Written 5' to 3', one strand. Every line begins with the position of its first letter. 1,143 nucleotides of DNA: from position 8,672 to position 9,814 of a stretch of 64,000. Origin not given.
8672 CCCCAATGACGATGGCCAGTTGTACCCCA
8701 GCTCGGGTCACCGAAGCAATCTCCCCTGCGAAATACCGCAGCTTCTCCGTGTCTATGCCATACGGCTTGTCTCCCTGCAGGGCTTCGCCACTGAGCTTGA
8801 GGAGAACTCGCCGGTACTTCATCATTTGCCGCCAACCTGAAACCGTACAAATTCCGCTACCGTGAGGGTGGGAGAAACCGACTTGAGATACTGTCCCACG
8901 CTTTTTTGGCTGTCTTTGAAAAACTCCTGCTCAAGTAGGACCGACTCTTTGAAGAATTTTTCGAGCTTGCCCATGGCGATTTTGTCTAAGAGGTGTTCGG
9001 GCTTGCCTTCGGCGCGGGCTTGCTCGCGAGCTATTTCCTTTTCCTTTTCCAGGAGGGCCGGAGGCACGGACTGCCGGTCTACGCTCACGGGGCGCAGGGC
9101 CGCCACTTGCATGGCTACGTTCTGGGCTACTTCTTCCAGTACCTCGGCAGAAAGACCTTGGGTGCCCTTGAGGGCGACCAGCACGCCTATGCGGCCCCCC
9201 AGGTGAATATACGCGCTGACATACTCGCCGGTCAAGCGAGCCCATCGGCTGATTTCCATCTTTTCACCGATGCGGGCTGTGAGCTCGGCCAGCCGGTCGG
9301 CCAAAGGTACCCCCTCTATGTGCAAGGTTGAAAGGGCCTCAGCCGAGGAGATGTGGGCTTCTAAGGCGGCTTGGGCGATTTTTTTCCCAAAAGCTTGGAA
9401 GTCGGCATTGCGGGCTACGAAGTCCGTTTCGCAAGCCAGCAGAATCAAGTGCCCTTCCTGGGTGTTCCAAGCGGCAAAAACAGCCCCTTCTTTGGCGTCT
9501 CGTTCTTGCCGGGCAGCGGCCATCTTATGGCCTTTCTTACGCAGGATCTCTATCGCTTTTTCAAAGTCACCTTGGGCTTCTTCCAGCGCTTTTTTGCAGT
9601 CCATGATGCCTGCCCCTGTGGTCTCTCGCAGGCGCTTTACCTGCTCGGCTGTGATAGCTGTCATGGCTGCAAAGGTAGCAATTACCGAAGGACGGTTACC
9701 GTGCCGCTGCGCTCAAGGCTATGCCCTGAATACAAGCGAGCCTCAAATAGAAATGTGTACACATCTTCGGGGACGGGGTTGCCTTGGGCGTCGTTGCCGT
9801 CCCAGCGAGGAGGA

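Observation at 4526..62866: The Bacteroidota -7 promoter box sits 3-7 nt from the start codon at about 24 operon heads, implying largely leaderless mRNAs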

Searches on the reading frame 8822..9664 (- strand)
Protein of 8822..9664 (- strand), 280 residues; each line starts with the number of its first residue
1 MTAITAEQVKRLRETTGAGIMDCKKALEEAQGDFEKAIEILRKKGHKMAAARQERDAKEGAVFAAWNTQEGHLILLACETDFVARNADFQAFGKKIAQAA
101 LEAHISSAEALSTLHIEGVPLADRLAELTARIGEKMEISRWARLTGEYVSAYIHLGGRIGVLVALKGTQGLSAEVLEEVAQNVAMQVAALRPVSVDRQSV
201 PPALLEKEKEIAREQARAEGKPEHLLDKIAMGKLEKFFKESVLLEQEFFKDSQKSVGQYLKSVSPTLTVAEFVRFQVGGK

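Call 7: find_encoding_contigs(protein=window:8822-9664:-, flank=10000, max_places=10)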
Protein window:8822-9664:- (280 aa): 2 contigs read that carry it; 2 places shown.
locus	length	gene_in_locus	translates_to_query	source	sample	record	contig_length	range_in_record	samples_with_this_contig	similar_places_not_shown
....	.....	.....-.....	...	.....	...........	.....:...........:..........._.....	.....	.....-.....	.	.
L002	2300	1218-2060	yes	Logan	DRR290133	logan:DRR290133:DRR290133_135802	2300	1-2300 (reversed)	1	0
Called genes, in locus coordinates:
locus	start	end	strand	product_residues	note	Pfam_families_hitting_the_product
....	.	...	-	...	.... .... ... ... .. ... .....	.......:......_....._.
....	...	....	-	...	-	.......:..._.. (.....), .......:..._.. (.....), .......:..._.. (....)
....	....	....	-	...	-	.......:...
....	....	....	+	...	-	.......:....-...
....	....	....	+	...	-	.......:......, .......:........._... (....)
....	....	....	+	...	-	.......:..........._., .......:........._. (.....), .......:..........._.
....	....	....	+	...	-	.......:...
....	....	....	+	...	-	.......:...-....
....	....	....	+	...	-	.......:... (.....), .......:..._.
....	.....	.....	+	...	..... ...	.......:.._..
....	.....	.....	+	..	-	?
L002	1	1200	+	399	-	?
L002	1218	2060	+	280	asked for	PF00889:EF_TS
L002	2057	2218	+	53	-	-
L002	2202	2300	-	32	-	?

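Call 20: search_protein_families(library=ncbifam, proteins=[window:8822-9664:-], max_evalue=0.00001)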
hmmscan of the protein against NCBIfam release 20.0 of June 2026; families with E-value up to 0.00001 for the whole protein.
window:8822-9664:- (280 aa): 1 family
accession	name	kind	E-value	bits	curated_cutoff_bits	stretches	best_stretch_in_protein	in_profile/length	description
TIGR00116.1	tsf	equivalog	3.1e-82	276.1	104.05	1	1-278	1-273/293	translation elongation factor Ts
